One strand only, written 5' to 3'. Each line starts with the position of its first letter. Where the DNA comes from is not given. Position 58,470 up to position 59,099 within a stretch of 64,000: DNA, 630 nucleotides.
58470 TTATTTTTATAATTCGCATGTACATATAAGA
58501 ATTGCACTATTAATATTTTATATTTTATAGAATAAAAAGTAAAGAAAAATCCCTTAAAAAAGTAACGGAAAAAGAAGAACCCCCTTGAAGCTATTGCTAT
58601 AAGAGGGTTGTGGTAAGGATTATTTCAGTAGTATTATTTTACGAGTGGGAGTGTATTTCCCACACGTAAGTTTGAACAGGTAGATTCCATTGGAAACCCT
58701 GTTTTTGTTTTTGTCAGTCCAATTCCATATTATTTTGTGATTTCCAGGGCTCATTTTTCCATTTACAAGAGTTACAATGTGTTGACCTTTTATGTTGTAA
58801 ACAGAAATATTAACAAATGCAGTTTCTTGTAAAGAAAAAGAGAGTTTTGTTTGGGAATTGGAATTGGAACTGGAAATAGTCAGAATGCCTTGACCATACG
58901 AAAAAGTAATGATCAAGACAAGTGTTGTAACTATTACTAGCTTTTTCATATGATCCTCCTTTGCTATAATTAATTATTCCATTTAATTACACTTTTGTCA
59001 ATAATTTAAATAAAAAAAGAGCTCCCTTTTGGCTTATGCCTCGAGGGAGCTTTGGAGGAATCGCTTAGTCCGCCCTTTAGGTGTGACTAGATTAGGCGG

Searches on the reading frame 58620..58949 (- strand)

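Call 73: search_protein_families(library=pfam, proteins=[window:58620-58949:-])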
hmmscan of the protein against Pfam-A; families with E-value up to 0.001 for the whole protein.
window:58620-58949:- (109 aa): 2 families
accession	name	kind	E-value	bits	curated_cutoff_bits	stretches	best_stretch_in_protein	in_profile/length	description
PF13860.13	FlgD_ig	-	1.1e-07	32.1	27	1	30-95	6-74/79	FlgD Ig-like domain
PF18962.6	Por_Secre_tail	-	0.0001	23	27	1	21-106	8-74/75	Secretion system C-terminal sorting domain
